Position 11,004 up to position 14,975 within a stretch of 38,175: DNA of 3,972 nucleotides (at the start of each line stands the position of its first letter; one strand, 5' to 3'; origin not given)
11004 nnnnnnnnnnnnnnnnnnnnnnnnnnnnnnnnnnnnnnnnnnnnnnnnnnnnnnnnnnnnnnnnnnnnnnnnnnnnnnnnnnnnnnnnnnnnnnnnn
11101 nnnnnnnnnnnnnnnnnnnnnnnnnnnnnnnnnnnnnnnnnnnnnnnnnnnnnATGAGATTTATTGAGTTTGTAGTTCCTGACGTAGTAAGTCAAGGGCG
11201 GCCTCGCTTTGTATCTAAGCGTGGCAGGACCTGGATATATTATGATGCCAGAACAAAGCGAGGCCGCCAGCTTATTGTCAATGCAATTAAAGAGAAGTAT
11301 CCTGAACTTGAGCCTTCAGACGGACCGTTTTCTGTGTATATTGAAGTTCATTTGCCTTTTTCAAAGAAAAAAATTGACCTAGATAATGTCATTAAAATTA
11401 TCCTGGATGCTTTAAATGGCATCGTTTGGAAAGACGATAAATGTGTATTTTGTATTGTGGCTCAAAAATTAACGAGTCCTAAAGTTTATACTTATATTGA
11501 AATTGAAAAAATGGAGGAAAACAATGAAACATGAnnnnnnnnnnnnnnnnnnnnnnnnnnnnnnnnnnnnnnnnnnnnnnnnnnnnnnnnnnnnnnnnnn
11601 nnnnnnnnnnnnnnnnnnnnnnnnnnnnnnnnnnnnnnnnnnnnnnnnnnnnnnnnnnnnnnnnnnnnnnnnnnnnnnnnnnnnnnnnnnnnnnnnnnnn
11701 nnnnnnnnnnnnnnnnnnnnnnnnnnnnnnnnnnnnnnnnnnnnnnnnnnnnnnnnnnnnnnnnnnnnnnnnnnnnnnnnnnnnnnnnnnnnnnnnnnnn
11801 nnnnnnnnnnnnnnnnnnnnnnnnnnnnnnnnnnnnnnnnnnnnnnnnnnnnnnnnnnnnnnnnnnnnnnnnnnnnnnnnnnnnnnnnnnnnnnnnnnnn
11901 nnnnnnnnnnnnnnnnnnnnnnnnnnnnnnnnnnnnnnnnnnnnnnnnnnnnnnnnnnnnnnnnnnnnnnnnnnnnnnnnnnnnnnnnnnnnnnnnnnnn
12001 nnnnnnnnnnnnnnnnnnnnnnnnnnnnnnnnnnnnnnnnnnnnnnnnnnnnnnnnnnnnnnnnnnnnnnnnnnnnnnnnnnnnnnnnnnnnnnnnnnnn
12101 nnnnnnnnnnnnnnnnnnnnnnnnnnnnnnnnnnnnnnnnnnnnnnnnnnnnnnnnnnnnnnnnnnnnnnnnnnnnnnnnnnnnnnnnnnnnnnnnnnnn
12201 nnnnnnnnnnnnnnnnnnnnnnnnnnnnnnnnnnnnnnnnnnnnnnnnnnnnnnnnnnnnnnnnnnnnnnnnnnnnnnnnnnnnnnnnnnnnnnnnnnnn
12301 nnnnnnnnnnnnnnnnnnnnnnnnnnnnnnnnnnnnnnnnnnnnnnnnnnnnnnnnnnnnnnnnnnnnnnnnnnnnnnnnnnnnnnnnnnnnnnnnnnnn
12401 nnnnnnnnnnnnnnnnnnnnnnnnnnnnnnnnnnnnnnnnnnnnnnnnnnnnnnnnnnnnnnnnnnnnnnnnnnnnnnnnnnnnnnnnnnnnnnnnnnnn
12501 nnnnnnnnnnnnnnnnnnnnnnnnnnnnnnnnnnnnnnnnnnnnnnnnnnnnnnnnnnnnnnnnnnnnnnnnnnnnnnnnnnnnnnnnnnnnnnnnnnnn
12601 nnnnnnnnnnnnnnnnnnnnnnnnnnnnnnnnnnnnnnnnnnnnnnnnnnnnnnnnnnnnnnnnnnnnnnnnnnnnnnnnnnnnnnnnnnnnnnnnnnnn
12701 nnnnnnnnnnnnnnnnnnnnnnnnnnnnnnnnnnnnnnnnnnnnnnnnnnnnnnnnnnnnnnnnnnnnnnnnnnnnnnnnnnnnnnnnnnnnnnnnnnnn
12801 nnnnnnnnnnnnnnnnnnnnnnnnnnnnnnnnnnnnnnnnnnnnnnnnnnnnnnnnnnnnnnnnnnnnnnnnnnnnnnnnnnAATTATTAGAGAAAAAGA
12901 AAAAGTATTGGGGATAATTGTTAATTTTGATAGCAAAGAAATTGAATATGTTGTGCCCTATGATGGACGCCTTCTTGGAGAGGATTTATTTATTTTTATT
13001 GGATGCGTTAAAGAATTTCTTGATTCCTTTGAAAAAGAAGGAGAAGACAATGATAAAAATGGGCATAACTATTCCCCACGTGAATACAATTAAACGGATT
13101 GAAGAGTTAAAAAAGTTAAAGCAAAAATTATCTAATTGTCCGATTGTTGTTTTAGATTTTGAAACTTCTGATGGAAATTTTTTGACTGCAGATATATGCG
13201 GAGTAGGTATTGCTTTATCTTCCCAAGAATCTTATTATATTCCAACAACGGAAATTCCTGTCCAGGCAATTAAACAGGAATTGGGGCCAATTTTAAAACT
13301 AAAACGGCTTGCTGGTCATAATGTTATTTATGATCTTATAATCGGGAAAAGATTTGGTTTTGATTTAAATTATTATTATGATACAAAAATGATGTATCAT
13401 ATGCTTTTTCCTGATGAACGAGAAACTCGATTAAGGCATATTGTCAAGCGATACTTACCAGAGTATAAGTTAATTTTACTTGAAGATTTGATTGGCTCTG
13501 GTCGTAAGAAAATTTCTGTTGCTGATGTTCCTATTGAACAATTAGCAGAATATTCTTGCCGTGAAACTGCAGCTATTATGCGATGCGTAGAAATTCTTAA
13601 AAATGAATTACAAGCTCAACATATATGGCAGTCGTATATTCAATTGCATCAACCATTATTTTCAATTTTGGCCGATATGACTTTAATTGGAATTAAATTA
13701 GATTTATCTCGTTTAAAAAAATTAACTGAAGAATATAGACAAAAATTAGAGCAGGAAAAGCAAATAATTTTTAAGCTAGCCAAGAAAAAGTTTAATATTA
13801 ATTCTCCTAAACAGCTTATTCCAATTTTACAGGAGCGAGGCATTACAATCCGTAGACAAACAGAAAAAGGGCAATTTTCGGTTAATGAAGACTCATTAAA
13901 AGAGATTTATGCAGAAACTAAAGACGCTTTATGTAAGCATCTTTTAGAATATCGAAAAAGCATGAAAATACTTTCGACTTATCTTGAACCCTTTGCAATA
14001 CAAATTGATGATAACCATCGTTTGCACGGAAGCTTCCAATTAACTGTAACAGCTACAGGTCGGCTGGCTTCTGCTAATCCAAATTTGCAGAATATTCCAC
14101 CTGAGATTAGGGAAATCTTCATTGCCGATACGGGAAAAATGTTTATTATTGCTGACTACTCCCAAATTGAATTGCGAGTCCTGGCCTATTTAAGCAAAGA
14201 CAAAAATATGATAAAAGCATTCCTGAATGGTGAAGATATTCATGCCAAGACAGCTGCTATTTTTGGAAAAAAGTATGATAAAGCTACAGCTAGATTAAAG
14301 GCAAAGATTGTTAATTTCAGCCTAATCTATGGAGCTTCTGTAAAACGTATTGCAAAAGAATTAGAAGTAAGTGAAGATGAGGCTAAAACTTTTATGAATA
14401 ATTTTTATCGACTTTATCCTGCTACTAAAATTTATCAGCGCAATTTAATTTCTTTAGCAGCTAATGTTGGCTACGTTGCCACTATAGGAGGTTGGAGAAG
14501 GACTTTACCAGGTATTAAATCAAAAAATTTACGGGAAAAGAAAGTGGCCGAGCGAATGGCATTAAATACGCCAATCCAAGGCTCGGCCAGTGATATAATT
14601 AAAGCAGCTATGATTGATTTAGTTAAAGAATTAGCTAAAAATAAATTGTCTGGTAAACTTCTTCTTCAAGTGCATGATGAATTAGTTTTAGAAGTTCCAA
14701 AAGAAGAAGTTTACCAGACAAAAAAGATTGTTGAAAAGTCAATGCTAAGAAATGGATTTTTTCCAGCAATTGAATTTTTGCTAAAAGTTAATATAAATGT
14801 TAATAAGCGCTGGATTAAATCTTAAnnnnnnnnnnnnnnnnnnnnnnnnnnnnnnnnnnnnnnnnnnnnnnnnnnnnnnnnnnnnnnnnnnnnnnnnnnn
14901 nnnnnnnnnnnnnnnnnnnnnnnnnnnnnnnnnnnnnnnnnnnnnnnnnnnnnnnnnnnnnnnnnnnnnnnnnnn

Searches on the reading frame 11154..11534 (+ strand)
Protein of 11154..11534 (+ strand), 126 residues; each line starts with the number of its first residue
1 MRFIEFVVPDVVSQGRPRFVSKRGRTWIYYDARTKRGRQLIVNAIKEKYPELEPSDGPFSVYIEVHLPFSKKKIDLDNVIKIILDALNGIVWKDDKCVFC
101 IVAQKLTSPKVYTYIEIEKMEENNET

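Call 70: search_protein_families(library=pfam, proteins=[window:11154-11534:+], max_evalue=0.01)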
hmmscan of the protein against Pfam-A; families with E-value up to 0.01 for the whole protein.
window:11154-11534:+ (126 aa): 1 family
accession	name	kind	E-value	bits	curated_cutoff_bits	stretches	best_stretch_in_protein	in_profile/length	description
PF05866.16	RusA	-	5.4e-22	79.1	22.8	1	11-118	4-124/124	Endodeoxyribonuclease RusA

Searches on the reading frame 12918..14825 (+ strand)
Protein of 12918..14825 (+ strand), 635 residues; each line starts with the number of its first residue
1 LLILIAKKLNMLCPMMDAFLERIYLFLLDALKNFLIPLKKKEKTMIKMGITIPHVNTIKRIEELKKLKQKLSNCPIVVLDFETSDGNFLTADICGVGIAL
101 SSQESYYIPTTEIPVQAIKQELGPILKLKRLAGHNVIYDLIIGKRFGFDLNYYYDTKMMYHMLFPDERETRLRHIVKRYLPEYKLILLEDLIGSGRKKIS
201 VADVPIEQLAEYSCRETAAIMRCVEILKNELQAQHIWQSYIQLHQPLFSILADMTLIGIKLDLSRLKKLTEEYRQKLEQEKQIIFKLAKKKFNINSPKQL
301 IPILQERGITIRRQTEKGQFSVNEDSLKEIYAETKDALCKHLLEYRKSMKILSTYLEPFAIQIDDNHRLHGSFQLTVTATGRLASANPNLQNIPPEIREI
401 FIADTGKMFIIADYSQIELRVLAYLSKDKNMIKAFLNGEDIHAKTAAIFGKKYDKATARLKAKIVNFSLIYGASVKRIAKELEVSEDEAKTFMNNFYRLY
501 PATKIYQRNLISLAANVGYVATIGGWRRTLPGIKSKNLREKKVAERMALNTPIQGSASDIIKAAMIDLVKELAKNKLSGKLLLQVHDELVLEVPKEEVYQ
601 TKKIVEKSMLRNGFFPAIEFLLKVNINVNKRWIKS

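Call 45: search_protein_families(library=pfam, proteins=[window:12918-14825:+], max_evalue=0.01)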
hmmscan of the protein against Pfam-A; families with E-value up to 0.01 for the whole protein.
window:12918-14825:+ (635 aa): 2 families
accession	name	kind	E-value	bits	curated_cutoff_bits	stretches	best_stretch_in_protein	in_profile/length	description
PF00476.26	DNA_pol_A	-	3.4e-113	378.9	34.3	1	265-632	3-379/381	DNA polymerase family A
PF01612.26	DNA_pol_A_exo1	-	3.9e-13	50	23.6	1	57-232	3-173/173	3'-5' exonuclease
